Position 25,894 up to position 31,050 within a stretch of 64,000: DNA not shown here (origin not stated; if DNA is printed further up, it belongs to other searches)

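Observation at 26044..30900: Architecture of the 1618-aa protein: N-terminal beta-rich domain, ~380-aa coiled coil, C-terminal AAA+ core with non-canonical Walker B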

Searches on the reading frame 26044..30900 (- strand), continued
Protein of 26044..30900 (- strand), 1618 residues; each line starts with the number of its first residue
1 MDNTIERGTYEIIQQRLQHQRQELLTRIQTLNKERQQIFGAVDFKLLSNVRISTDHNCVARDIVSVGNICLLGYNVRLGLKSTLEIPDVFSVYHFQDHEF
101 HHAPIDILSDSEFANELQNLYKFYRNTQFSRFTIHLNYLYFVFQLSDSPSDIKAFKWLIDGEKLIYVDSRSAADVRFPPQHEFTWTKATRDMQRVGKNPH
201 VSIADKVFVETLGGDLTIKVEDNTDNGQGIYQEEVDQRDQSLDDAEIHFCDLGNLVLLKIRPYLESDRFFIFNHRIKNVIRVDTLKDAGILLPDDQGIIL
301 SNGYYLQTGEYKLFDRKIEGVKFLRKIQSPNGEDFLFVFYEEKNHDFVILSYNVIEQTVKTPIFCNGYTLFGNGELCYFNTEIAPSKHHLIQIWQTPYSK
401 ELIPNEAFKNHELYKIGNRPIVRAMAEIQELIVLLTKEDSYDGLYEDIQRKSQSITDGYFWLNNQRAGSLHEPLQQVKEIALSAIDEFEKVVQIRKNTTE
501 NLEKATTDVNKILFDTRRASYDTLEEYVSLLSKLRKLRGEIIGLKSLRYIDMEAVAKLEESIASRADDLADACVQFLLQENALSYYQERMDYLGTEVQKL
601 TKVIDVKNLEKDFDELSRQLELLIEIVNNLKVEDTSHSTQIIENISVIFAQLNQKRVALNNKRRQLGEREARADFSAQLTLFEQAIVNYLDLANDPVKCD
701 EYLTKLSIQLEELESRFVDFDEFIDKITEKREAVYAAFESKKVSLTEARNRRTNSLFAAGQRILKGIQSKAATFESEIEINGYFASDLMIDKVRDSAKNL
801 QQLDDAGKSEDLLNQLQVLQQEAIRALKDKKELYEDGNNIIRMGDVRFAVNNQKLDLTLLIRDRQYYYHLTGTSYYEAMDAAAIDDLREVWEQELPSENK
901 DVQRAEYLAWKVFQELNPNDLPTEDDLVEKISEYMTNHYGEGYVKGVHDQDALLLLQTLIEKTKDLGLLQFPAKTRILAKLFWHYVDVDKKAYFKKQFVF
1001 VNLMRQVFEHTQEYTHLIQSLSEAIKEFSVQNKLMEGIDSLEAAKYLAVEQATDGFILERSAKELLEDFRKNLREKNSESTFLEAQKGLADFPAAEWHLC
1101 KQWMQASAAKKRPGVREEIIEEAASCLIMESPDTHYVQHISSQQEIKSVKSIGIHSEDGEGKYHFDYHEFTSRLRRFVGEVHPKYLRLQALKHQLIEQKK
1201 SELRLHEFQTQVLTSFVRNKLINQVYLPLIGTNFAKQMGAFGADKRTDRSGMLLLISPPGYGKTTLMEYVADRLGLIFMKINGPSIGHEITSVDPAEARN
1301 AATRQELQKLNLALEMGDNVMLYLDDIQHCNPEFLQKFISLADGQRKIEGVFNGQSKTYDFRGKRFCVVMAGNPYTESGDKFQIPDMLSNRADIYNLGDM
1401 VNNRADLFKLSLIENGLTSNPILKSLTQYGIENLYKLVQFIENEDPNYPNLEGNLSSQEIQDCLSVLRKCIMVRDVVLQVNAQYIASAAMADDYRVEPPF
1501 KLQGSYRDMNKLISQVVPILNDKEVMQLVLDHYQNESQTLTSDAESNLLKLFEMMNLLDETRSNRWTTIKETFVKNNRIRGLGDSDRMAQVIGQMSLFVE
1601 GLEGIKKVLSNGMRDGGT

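Call 10: find_homologous_proteins(query=window:26044-30900:-)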
Query window:26044-30900:- (1618 aa): 3579 proteins with E <= 0.001 among 8000 candidates; the best 120 are listed.
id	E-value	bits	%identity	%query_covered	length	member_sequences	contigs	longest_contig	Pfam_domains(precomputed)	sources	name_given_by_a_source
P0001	0.0e+0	3444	94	100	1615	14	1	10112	PF12458.14,PF00004.36,PF13401.13,PF07728.21,PF25472.2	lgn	-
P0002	0.0e+0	2727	73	100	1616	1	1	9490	PF12458.14,PF00004.36,PF07728.21,PF25472.2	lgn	-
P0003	0.0e+0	2685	73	99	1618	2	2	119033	PF12458.14,PF00004.36,PF07728.21,PF25472.2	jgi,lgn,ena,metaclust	metaclust:\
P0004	0.0e+0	2681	72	100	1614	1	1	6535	PF12458.14,PF00004.36,PF13401.13,PF07728.21,PF25472.2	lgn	-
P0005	0.0e+0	2674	72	100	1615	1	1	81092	PF12458.14,PF00004.36,PF07728.21,PF25472.2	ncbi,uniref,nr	ncbi:DNA repair ATPase [Pararhodonellum marinum]|uniref:DNA repair ATPase n=1 Tax=Pararhodonellum ma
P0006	0.0e+0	2672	73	100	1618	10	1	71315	PF12458.14,PF00004.36,PF07728.21,PF25472.2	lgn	-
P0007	0.0e+0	2663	73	99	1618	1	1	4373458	PF12458.14,PF00004.36,PF13401.13,PF07728.21,PF25472.2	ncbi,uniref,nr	ncbi:DNA repair ATPase [Marivirga harenae]|uniref:DNA repair ATPase n=1 Tax=Marivirga harenae TaxID=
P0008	0.0e+0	2663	71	100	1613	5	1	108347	PF12458.14,PF00004.36,PF13401.13,PF07728.21,PF25472.2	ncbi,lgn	ncbi:MAG: DNA repair ATPase [Bacteroidales bacterium]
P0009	0.0e+0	2650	70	100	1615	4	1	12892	PF12458.14,PF00004.36,PF07728.21,PF25472.2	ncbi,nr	ncbi:MAG: AAA family ATPase [Bacteroidetes bacterium]|nr:MAG: AAA family ATPase [Bacteroidota bacter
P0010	0.0e+0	2585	70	99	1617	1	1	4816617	PF12458.14,PF00004.36,PF07728.21,PF25472.2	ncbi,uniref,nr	ncbi:DNA repair ATPase [Mongoliitalea daihaiensis]|uniref:DNA repair ATPase n=1 Tax=Mongoliitalea da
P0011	0.0e+0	2485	68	99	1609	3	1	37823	PF12458.14,PF00004.36,PF13401.13,PF07728.21,PF25472.2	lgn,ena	-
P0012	0.0e+0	2482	68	99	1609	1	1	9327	PF12458.14,PF00004.36,PF13401.13,PF07728.21,PF25472.2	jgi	jgi:hypothetical protein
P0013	0.0e+0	2460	67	99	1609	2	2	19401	PF12458.14,PF00004.36,PF13401.13,PF07728.21,PF25472.2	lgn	-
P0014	0.0e+0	2361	64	100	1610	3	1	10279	PF12458.14,PF00004.36,PF13401.13,PF07728.21,PF25472.2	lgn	-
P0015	0.0e+0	2349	65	99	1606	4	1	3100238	PF12458.14,PF00004.36,PF13401.13,PF07728.21,PF25472.2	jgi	jgi:hypothetical protein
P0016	0.0e+0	2336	64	99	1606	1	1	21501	PF12458.14,PF00004.36,PF07728.21,PF25472.2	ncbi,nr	ncbi:MAG: DNA repair ATPase [Cryomorphaceae bacterium]|nr:DNA repair ATPase [Cryomorphaceae bacteriu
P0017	0.0e+0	2195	60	99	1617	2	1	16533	PF12458.14,PF00004.36,PF25472.2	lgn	-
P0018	0.0e+0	1978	55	99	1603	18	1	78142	PF12458.14,PF00004.36,PF07728.21,PF25472.2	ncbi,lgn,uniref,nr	ncbi:DNA repair ATPase [uncultured Chryseobacterium sp.]|uniref:DNA repair ATPase n=1 Tax=uncultured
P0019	0.0e+0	1976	56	99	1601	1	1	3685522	PF12458.14,PF00004.36,PF07728.21,PF25472.2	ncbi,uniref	ncbi:DNA repair ATPase [Chryseobacterium sp. CT-SW4]|uniref:DNA repair ATPase n=1 Tax=Chryseobacteri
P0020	0.0e+0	1974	55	99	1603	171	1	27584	PF12458.14,PF00004.36,PF07728.21,PF25472.2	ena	-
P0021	0.0e+0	1970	55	99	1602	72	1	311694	PF12458.14,PF00004.36,PF07728.21,PF25472.2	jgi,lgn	-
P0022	0.0e+0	1963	55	100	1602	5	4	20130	PF12458.14,PF00004.36,PF07728.21,PF25472.2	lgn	-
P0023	0.0e+0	1958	55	99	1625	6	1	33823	PF12458.14,PF00004.36,PF13401.13,PF07728.21,PF25472.2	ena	-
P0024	0.0e+0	1958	55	100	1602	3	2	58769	PF12458.14,PF00004.36,PF07728.21,PF25472.2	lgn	-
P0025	0.0e+0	1958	55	99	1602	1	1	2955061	PF12458.14,PF00004.36,PF07728.21,PF25472.2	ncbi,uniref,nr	ncbi:AAA family ATPase [Flavobacterium sp. 9AF]|uniref:DNA repair ATPase n=1 Tax=Flavobacterium sp. 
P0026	0.0e+0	1956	55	100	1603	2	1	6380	PF12458.14,PF00004.36,PF07728.21,PF25472.2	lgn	-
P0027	0.0e+0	1954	54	100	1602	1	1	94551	PF12458.14,PF00004.36,PF07728.21,PF25472.2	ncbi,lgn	-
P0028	0.0e+0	1954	54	99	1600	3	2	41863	PF12458.14,PF00004.36,PF07728.21,PF25472.2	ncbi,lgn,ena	-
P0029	0.0e+0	1954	54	100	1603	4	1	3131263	PF12458.14,PF00004.36,PF07728.21,PF25472.2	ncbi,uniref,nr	ncbi:DNA repair ATPase [Chryseobacterium oryzae]|uniref:DNA repair ATPase n=1 Tax=Chryseobacterium o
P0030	0.0e+0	1952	55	100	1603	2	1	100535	PF12458.14,PF00004.36,PF07728.21,PF25472.2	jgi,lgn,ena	-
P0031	0.0e+0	1952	55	100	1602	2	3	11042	PF12458.14,PF00004.36,PF07728.21,PF25472.2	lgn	-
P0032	0.0e+0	1951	55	99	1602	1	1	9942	PF12458.14,PF00004.36,PF07728.21,PF25472.2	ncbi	-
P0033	0.0e+0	1950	55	100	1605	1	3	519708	PF12458.14,PF00004.36,PF07728.21,PF25472.2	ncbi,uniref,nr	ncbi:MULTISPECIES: DNA repair ATPase [unclassified Chryseobacterium]|uniref:DNA repair ATPase n=1 Ta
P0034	0.0e+0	1950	55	100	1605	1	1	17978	PF12458.14,PF00004.36,PF07728.21,PF25472.2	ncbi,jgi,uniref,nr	ncbi:DNA repair ATPase [Chryseobacterium sp.]|uniref:DNA repair ATPase n=1 Tax=Chryseobacterium sp. 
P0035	0.0e+0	1949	55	100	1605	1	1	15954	PF12458.14,PF00004.36,PF07728.21,PF25472.2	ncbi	-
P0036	0.0e+0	1949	54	100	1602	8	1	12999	PF12458.14,PF00004.36,PF07728.21,PF25472.2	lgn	-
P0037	0.0e+0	1949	55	99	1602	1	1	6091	PF12458.14,PF00004.36,PF07728.21,PF25472.2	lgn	-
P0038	0.0e+0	1949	55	100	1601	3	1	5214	PF12458.14,PF00004.36,PF07728.21,PF25472.2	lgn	-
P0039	0.0e+0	1948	54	100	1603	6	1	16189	PF12458.14,PF00004.36,PF07728.21,PF25472.2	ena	-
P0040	0.0e+0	1948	54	99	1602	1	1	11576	PF12458.14,PF00004.36,PF07728.21,PF25472.2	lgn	-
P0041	0.0e+0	1946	55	100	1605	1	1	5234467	PF12458.14,PF00004.36,PF07728.21,PF25472.2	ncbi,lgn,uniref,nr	ncbi:DNA repair ATPase [Chryseobacterium sp. MYb264]|uniref:DNA repair ATPase n=1 Tax=Chryseobacteri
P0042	0.0e+0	1946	55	100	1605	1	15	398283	PF12458.14,PF00004.36,PF07728.21,PF25472.2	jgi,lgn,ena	-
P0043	0.0e+0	1945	54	99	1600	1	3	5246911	PF12458.14,PF00004.36,PF07728.21,PF25472.2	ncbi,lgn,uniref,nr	ncbi:DNA repair ATPase [Chryseobacterium indologenes]|uniref:DNA repair ATPase n=1 Tax=Chryseobacter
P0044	0.0e+0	1944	55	100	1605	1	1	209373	PF12458.14,PF00004.36,PF07728.21,PF25472.2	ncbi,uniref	ncbi:DNA repair ATPase [Chryseobacterium sp. C39-AII1]|uniref:DNA repair ATPase n=1 Tax=Chryseobacte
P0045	0.0e+0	1944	54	99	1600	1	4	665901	PF12458.14,PF00004.36,PF07728.21,PF25472.2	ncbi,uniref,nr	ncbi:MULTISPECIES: DNA repair ATPase [Chryseobacterium]|uniref:DNA repair ATPase n=1 Tax=Chryseobact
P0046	0.0e+0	1943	54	99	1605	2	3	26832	PF12458.14,PF00004.36,PF07728.21,PF25472.2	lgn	-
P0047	0.0e+0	1943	55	99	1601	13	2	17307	PF12458.14,PF00004.36,PF07728.21,PF25472.2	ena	-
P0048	0.0e+0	1941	54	99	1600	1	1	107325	PF12458.14,PF00004.36,PF07728.21,PF25472.2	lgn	-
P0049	0.0e+0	1941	54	99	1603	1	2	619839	PF12458.14,PF00004.36,PF07728.21,PF25472.2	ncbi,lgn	-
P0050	0.0e+0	1941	54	99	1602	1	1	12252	PF12458.14,PF00004.36,PF07728.21,PF25472.2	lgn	-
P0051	0.0e+0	1940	54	99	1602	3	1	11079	PF12458.14,PF00004.36,PF07728.21,PF25472.2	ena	-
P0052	0.0e+0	1940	55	100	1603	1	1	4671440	PF12458.14,PF00004.36,PF07728.21,PF25472.2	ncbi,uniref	ncbi:DNA repair ATPase [Chryseobacterium sp. MMS23-Vi53]|uniref:DNA repair ATPase n=1 Tax=Chryseobac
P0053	0.0e+0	1939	54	99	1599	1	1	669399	PF12458.14,PF00004.36,PF07728.21,PF25472.2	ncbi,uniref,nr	ncbi:DNA repair ATPase [Chryseobacterium sp. Marseille-Q3244]|uniref:DNA repair ATPase n=1 Tax=Chrys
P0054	0.0e+0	1939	54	99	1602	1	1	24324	PF12458.14,PF00004.36,PF07728.21,PF25472.2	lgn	-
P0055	0.0e+0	1938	54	99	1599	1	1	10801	PF12458.14,PF00004.36,PF07728.21,PF25472.2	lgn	-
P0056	0.0e+0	1938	54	100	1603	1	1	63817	PF12458.14,PF00004.36,PF07728.21,PF25472.2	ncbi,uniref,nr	ncbi:DNA repair ATPase [Chryseobacterium sp. JUb7]|uniref:DNA repair ATPase n=1 Tax=Chryseobacterium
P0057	0.0e+0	1937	54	99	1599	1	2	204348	PF12458.14,PF00004.36,PF07728.21,PF25472.2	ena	-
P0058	0.0e+0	1937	54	99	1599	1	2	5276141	PF12458.14,PF00004.36,PF07728.21,PF25472.2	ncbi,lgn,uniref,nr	ncbi:AAA family ATPase [Chryseobacterium sp. G0162]|uniref:DNA repair ATPase n=1 Tax=Chryseobacteriu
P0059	0.0e+0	1937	54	100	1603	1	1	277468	PF12458.14,PF00004.36,PF07728.21,PF25472.2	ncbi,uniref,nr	ncbi:DNA repair ATPase [Chryseobacterium hagamense]|uniref:ATPase AAA n=1 Tax=Chryseobacterium hagam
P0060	0.0e+0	1937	54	99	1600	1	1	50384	PF12458.14,PF00004.36,PF07728.21,PF25472.2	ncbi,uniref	ncbi:DNA repair ATPase [Chryseobacterium sp.]|uniref:DNA repair ATPase n=1 Tax=Chryseobacterium sp. 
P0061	0.0e+0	1937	54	99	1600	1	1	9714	PF12458.14,PF00004.36,PF07728.21,PF25472.2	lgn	-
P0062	0.0e+0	1936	54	100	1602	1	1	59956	PF12458.14,PF00004.36,PF07728.21,PF25472.2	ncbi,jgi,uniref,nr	ncbi:DNA repair ATPase [Chryseobacterium sp.]|uniref:DNA repair ATPase n=1 Tax=Chryseobacterium sp. 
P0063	0.0e+0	1936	54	99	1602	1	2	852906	PF12458.14,PF00004.36,PF07728.21,PF25472.2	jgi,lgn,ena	-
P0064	0.0e+0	1936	54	99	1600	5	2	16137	PF12458.14,PF00004.36,PF07728.21,PF25472.2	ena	-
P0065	0.0e+0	1936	54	99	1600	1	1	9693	PF12458.14,PF00004.36,PF07728.21,PF25472.2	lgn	-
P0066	0.0e+0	1936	54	99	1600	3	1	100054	PF12458.14,PF00004.36,PF07728.21,PF25472.2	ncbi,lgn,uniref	ncbi:DNA repair ATPase [Chryseobacterium sp. MYb328]|uniref:DNA repair ATPase n=1 Tax=Chryseobacteri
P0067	0.0e+0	1936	55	100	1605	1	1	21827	PF12458.14,PF00004.36,PF07728.21,PF25472.2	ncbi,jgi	-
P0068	0.0e+0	1936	54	99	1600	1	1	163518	PF12458.14,PF00004.36,PF07728.21,PF25472.2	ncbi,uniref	ncbi:DNA repair ATPase [Chryseobacterium sp. EZn1]|uniref:DNA repair ATPase n=1 Tax=Chryseobacterium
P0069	0.0e+0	1936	54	99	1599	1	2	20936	PF12458.14,PF00004.36,PF07728.21,PF25472.2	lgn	-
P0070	0.0e+0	1936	53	100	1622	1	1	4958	PF12458.14,PF00004.36,PF13401.13,PF07728.21,PF25472.2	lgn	-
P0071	0.0e+0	1935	54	99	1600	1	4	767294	PF12458.14,PF00004.36,PF07728.21,PF25472.2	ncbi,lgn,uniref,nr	ncbi:DNA repair ATPase [uncultured Chryseobacterium sp.]|uniref:DNA repair ATPase n=1 Tax=uncultured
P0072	0.0e+0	1934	54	99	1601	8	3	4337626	PF12458.14,PF00004.36,PF07728.21,PF25472.2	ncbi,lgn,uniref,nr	ncbi:DNA repair ATPase [Chryseobacterium gallinarum]|uniref:AAA family ATPase n=1 Tax=Chryseobacteri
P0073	0.0e+0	1934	54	99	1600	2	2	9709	PF12458.14,PF00004.36,PF07728.21,PF25472.2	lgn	-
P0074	0.0e+0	1934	55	99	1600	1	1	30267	PF12458.14,PF00004.36,PF07728.21,PF25472.2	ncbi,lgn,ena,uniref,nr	ncbi:DNA repair ATPase [Chryseobacterium sp.]|uniref:DNA repair ATPase n=1 Tax=Chryseobacterium sp. 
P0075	0.0e+0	1934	54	99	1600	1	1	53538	PF12458.14,PF00004.36,PF07728.21,PF25472.2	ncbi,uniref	ncbi:DNA repair ATPase [Chryseobacterium sp.]|uniref:DNA repair ATPase n=1 Tax=Chryseobacterium sp. 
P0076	0.0e+0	1934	54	99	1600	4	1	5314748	PF12458.14,PF00004.36,PF07728.21,PF25472.2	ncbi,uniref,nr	ncbi:DNA repair ATPase [Chryseobacterium indologenes]|uniref:DNA repair ATPase n=1 Tax=Chryseobacter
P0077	0.0e+0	1933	54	99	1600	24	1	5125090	PF12458.14,PF00004.36,PF07728.21,PF25472.2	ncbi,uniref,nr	ncbi:DNA repair ATPase [Chryseobacterium sp. SG20098]|uniref:DNA repair ATPase n=1 Tax=Chryseobacter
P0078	0.0e+0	1933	54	99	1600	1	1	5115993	PF12458.14,PF00004.36,PF07728.21,PF25472.2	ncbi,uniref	ncbi:DNA repair ATPase [Chryseobacterium sp. NRRL B-14798]|uniref:DNA repair ATPase n=1 Tax=Chryseob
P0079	0.0e+0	1933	54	99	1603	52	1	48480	PF12458.14,PF00004.36,PF07728.21,PF25472.2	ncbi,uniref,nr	ncbi:DNA repair ATPase [Chryseobacterium aahli]|uniref:DNA repair ATPase n=1 Tax=Chryseobacterium aa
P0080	0.0e+0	1933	54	99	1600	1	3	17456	PF12458.14,PF00004.36,PF07728.21,PF25472.2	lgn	-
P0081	0.0e+0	1932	54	100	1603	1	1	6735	PF12458.14,PF00004.36,PF07728.21,PF25472.2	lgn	-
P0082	0.0e+0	1932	54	99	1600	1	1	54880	PF12458.14,PF00004.36,PF07728.21,PF25472.2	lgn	-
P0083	0.0e+0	1932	54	99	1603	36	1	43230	PF12458.14,PF00004.36,PF07728.21,PF25472.2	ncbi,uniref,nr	ncbi:DNA repair ATPase [Riemerella anatipestifer]|uniref:DNA repair ATPase n=1 Tax=Riemerella anatip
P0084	0.0e+0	1932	54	99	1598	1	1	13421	PF12458.14,PF00004.36,PF13401.13,PF07728.21,PF25472.2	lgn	-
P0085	0.0e+0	1932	54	99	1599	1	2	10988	PF12458.14,PF00004.36,PF07728.21,PF25472.2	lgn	-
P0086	0.0e+0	1932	54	99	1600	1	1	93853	PF12458.14,PF00004.36,PF07728.21,PF25472.2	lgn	-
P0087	0.0e+0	1931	54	99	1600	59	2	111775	PF12458.14,PF00004.36,PF07728.21,PF25472.2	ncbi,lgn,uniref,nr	ncbi:hypothetical protein J2786_004448 [Chryseobacterium vietnamense]|uniref:Uncharacterized protein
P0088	0.0e+0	1931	54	99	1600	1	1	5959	PF12458.14,PF00004.36,PF07728.21,PF25472.2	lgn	-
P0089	0.0e+0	1931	54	99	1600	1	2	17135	PF12458.14,PF00004.36,PF07728.21,PF25472.2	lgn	-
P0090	0.0e+0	1931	54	99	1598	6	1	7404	PF12458.14,PF00004.36,PF07728.21,PF25472.2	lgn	-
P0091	0.0e+0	1931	54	99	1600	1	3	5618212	PF12458.14,PF00004.36,PF07728.21,PF25472.2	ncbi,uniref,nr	ncbi:AAA family ATPase [Chryseobacterium lactis]|uniref:AAA family ATPase n=1 Tax=Chryseobacterium l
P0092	0.0e+0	1930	54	99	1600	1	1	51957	PF12458.14,PF00004.36,PF07728.21,PF25472.2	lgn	-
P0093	0.0e+0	1930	54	99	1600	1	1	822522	PF12458.14,PF00004.36,PF07728.21,PF25472.2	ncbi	ncbi:UNVERIFIED_CONTAM: DNA repair ATPase [Ralstonia mannitolilytica]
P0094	0.0e+0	1930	54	99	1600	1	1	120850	PF12458.14,PF00004.36,PF07728.21,PF25472.2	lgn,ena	-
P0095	0.0e+0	1930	54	99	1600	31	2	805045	PF12458.14,PF00004.36,PF07728.21,PF25472.2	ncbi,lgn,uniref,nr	ncbi:DNA repair ATPase [Chryseobacterium gleum]|uniref:DNA repair ATPase n=1 Tax=Chryseobacterium gl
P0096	0.0e+0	1929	54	99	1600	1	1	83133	PF12458.14,PF00004.36,PF07728.21,PF25472.2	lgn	-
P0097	0.0e+0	1929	54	99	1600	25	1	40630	PF12458.14,PF00004.36,PF07728.21,PF25472.2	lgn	-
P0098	0.0e+0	1929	54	99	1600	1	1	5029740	PF12458.14,PF00004.36,PF07728.21,PF25472.2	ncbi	-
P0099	0.0e+0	1928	53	99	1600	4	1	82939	PF12458.14,PF00004.36,PF07728.21,PF25472.2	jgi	jgi:hypothetical protein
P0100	0.0e+0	1927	54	99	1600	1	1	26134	PF12458.14,PF00004.36,PF07728.21,PF25472.2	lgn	-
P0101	0.0e+0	1926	54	99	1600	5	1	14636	PF12458.14,PF00004.36,PF07728.21,PF25472.2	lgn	-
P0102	0.0e+0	1925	54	99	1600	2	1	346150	PF12458.14,PF00004.36,PF07728.21,PF25472.2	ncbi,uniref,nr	ncbi:DNA repair ATPase [Chryseobacterium sp. KLBC 52]|uniref:DNA repair ATPase n=1 Tax=Chryseobacter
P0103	0.0e+0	1924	54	99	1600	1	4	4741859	PF12458.14,PF00004.36,PF07728.21,PF25472.2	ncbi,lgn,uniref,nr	ncbi:DNA repair ATPase [Chryseobacterium sp. PMSZPI]|uniref:DNA repair ATPase n=1 Tax=Chryseobacteri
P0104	0.0e+0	1922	54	99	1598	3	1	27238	PF12458.14,PF00004.36,PF07728.21,PF25472.2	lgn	-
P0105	0.0e+0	1922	54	99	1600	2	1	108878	PF12458.14,PF00004.36,PF07728.21,PF25472.2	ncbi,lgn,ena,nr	ncbi:MAG TPA: AAA family ATPase [Chryseobacterium sp.]|nr:AAA family ATPase [Chryseobacterium sp.]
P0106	0.0e+0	1920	53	99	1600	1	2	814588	PF12458.14,PF00004.36,PF07728.21,PF25472.2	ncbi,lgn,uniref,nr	ncbi:DNA repair ATPase [Chryseobacterium jejuense]|uniref:ATPase family associated with various cell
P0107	0.0e+0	1920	54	99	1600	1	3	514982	PF12458.14,PF00004.36,PF07728.21,PF25472.2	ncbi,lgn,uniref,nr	ncbi:AAA family ATPase [Chryseobacterium flavum]|uniref:AAA family ATPase n=1 Tax=Chryseobacterium f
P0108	0.0e+0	1920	54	99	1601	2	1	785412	PF12458.14,PF00004.36,PF07728.21,PF25472.2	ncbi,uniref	ncbi:DNA repair ATPase [Chryseobacterium sp. JK1]|uniref:DNA repair ATPase n=1 Tax=Chryseobacterium 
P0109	0.0e+0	1918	54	99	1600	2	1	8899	PF12458.14,PF00004.36,PF07728.21,PF25472.2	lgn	-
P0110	0.0e+0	1916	54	99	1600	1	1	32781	PF12458.14,PF00004.36,PF07728.21,PF25472.2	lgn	-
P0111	0.0e+0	1913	53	99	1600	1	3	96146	PF12458.14,PF00004.36,PF07728.21,PF25472.2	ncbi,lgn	-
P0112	0.0e+0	1911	54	99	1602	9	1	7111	PF12458.14,PF00004.36,PF07728.21,PF25472.2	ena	-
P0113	0.0e+0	1910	54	99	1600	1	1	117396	PF12458.14,PF00004.36,PF07728.21,PF25472.2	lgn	-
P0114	0.0e+0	1909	54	99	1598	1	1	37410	PF12458.14,PF00004.36,PF07728.21,PF25472.2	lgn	-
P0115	0.0e+0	1909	54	99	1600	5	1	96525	PF12458.14,PF00004.36,PF07728.21,PF25472.2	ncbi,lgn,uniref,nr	ncbi:DNA repair ATPase [Chryseobacterium viscerum]|uniref:AAA domain-containing protein n=1 Tax=Chry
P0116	0.0e+0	1908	54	99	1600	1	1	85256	PF12458.14,PF00004.36,PF07728.21,PF25472.2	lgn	-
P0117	0.0e+0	1908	54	99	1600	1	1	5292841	PF12458.14,PF00004.36,PF07728.21,PF25472.2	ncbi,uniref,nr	ncbi:DNA repair ATPase [Chryseobacterium sp. MEBOG06]|uniref:DNA repair ATPase n=1 Tax=Chryseobacter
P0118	0.0e+0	1905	53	99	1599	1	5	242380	PF12458.14,PF00004.36,PF07728.21,PF25472.2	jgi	jgi:hypothetical protein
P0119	0.0e+0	1900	53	99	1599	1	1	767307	PF12458.14,PF00004.36,PF07728.21,PF25472.2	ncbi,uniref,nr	ncbi:AAA family ATPase [Chryseobacterium sp. KBW03]|uniref:DNA repair ATPase n=1 Tax=Chryseobacteriu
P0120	0.0e+0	1900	52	100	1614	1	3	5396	PF12458.14,PF00004.36,PF07728.21,PF25472.2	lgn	-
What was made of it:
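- Closest known: DUF3686 / PF12458 family. Same: It is 70-73% identical to Cyclobacteriaceae and Marivirga proteins and 94% identical to a metagenomic one (call 10).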
